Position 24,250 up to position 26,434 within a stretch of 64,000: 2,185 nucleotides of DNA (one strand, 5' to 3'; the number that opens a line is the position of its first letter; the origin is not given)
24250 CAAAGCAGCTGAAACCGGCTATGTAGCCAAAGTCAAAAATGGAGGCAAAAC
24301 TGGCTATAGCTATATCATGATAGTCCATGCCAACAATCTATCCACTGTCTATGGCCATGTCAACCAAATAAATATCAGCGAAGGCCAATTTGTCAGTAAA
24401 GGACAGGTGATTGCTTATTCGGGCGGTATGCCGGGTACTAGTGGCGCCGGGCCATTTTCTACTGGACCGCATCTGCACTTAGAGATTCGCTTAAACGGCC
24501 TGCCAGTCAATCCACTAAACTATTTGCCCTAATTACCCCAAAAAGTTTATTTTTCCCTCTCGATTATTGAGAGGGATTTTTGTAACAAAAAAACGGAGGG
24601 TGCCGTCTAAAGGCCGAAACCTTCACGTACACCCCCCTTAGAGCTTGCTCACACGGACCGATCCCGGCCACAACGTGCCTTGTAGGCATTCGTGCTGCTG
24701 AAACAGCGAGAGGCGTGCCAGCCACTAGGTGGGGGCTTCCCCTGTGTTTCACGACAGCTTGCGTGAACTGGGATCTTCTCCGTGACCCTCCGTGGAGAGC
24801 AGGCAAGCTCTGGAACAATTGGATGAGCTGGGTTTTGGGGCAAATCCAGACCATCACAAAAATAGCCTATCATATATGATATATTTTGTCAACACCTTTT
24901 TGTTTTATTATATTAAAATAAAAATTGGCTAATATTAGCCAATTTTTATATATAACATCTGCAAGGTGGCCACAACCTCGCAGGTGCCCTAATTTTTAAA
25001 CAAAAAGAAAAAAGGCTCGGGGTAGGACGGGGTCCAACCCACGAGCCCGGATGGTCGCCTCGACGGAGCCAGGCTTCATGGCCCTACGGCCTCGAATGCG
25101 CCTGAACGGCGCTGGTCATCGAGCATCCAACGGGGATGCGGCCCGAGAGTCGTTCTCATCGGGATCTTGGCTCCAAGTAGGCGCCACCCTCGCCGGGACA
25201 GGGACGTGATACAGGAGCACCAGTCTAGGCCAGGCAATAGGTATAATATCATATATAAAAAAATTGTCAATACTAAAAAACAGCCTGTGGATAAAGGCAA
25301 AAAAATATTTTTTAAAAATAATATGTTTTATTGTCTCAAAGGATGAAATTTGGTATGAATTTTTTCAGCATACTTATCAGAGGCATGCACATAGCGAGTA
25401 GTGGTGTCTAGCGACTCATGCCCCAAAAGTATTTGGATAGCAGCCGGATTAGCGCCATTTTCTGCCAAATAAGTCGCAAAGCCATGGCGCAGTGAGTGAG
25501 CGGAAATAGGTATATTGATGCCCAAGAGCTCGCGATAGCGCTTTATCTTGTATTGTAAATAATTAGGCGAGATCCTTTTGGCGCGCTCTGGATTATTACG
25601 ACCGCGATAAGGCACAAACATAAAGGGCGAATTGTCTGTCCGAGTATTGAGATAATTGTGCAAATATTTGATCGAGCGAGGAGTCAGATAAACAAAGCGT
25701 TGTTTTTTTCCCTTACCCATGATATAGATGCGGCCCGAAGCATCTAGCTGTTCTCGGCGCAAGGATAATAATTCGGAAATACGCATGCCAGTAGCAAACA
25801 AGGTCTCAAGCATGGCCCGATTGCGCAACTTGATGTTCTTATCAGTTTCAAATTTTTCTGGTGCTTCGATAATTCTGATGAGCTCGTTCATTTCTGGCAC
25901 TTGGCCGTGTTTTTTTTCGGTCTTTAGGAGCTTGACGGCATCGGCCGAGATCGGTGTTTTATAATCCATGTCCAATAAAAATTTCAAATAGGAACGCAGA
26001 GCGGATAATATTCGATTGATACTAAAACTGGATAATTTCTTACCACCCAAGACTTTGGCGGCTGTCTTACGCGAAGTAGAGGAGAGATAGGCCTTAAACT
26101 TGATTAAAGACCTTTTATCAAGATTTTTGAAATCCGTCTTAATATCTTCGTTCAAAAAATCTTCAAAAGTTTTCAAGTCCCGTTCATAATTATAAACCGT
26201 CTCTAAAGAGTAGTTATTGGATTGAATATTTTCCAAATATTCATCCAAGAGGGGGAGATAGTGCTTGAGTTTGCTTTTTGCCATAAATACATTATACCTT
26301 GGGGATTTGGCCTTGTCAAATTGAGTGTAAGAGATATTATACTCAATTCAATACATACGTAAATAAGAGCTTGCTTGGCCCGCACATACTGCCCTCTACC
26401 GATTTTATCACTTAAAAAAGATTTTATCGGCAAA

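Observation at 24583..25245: Two GC-rich structured non-coding RNA loci between an M23 peptidase gene and xerC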

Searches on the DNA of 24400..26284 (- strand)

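Call 4: search_rna_families(source=window, start=24400, end=25450, threshold=evalue, max_evalue=10, show_alignments=5)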
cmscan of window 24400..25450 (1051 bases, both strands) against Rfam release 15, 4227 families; matches with E-value up to 10: 16.
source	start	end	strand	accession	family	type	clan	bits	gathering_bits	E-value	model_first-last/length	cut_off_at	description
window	24899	24986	+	RF04338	Plastid-psbJ-2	Cis-reg;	CL00152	22.4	65.6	0.12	1-144/144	no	Plastid-psbJ-2 3UTR RNA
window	24956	24986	+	RF03997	mir-8510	Gene; miRNA;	-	20.4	60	0.25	19-49/67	no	mir-8510 microRNA precursor family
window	24907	24969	-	RF02732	JA04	Gene; sRNA;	-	19.9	81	5.3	1-81/81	no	Aggregatibacter sRNA JA04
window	24895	24947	+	RF01820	RsaE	Gene; sRNA;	-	18.7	79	2.5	59-109/112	no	RNA Staph. aureus E (RoxS)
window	24920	24947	+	RF03975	mir-5881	Gene; miRNA;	-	17.7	87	0.66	1-67/67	no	mir-5881 microRNA precursor family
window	24920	24947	-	RF03975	mir-5881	Gene; miRNA;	-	17.7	87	0.66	1-67/67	no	mir-5881 microRNA precursor family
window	24540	24586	-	RF00736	mir-320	Gene; miRNA;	-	17.3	55.5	0.7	1-76/76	no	mir-320 microRNA precursor family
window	24440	24581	+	RF04315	manA-II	Cis-reg;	-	16.7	100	5.6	1-147/147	no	manA_II ncRNA motif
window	24913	24955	+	RF04111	MIR6274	Gene; miRNA;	-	16.7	80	7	1-107/107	no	MIR6274 microRNA precursor family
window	24511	24583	+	RF02837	anti-hemB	Gene; sRNA;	-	16.5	49.5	0.54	1-81/81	no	Burkholderia RNA 7 (anti-hemB)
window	24885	24976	-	RF04145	MIR8706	Gene; miRNA;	-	16.5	95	5.7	1-101/101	no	MIR8706 microRNA precursor family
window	24915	24952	+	RF04170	MIR7723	Gene; miRNA;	-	16.2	200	2.4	1-235/235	no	MIR7723 microRNA precursor family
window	24810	24987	+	RF02377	SurA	Gene; sRNA;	-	16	100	0.1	1-279/279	no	SurA sRNA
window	24918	24949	+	RF04145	MIR8706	Gene; miRNA;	-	15.7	95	9.2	1-101/101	no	MIR8706 microRNA precursor family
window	24887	24992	+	RF02374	YenS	Gene; sRNA;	-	13.9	80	3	1-169/169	no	Yersinia YenS sRNA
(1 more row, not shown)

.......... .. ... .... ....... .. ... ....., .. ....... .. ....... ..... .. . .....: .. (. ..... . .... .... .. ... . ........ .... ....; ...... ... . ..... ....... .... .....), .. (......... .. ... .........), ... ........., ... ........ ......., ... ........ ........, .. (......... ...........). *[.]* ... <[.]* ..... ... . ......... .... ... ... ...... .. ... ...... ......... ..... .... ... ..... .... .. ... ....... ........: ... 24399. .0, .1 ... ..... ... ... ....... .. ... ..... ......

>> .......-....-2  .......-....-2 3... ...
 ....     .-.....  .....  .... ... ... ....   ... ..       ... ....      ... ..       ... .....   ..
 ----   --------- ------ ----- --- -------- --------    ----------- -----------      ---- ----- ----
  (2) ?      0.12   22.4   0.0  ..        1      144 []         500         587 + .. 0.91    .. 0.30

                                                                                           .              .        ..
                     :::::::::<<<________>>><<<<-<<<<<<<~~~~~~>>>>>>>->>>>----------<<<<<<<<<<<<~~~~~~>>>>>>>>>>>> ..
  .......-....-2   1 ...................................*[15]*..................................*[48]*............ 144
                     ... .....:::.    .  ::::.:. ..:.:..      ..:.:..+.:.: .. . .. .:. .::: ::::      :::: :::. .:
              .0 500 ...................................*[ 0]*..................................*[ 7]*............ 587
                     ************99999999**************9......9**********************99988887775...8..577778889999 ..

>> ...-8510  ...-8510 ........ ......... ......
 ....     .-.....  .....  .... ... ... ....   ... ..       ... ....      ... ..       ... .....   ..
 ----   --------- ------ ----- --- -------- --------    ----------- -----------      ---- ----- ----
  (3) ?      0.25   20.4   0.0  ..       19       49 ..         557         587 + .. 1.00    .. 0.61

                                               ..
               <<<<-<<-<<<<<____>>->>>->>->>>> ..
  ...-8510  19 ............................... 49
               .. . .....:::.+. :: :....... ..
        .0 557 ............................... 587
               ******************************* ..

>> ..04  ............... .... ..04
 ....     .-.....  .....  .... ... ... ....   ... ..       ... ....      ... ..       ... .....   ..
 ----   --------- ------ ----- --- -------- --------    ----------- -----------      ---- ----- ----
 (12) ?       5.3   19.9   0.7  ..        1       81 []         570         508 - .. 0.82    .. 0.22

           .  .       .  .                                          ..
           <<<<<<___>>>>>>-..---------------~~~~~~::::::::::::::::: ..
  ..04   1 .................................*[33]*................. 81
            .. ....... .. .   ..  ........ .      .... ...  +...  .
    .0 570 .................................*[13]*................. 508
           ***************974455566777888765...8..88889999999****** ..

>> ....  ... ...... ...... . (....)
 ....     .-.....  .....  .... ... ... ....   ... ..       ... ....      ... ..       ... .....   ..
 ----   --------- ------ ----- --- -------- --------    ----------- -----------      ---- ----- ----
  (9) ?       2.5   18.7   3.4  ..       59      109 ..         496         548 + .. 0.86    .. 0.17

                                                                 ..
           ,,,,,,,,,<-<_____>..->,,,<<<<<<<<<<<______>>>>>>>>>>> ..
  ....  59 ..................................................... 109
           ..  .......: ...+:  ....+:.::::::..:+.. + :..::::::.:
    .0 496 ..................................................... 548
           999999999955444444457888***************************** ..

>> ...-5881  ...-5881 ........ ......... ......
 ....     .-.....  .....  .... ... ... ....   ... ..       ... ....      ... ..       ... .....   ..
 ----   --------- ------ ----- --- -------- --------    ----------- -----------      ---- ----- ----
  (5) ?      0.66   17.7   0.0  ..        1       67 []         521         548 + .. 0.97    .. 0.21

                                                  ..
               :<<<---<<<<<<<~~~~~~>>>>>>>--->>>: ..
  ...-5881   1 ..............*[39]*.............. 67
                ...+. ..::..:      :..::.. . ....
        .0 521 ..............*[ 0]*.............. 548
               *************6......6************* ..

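Call 17: search_rna_families(sources=[L003, L005, L007, L010, L011, L014, L020, L025, L028, L032, L033, L035, L037, L038, L042, L045, L053], threshold=gathering)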
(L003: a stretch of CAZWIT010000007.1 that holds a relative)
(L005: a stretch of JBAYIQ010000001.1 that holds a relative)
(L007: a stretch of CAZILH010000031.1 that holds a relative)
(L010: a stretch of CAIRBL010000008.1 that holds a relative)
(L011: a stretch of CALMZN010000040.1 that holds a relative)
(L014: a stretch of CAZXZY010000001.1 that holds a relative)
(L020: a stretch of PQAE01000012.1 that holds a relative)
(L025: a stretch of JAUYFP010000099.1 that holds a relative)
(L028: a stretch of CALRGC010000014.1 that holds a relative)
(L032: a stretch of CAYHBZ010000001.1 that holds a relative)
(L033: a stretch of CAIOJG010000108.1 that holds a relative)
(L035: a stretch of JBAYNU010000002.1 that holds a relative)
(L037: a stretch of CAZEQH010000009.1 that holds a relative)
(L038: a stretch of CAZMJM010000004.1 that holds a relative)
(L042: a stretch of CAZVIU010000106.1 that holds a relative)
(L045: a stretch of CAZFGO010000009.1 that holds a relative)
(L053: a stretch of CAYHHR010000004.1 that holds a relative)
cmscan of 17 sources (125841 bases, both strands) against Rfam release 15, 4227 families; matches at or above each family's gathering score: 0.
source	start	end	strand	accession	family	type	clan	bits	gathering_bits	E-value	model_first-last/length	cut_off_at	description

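Call 51: search_rna_families(source=L131, start=2740, end=3800, threshold=evalue, max_evalue=1)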
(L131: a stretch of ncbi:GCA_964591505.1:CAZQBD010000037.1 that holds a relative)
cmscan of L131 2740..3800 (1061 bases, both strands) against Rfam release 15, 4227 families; matches with E-value up to 1: 1.
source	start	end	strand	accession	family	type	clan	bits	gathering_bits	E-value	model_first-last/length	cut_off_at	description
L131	3733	3800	-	RF02064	STnc370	Gene; sRNA;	-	25.4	54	0.83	1-71/71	no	Enterobacterial sRNA STnc370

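Call 55: build_rna_model(alignment_id=A3)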
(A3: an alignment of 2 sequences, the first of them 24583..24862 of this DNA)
Model R1 built from alignment A3 (2 sequences, 298 columns); structure: RNAalifold consensus.
model positions 298; base pairs 68; branch points 6; effective number of sequences 1.19; information 0.589 bits per position. Calibrated on 0.2 Mb of random sequence (short: E-values are rough).
structure used (alignment columns):
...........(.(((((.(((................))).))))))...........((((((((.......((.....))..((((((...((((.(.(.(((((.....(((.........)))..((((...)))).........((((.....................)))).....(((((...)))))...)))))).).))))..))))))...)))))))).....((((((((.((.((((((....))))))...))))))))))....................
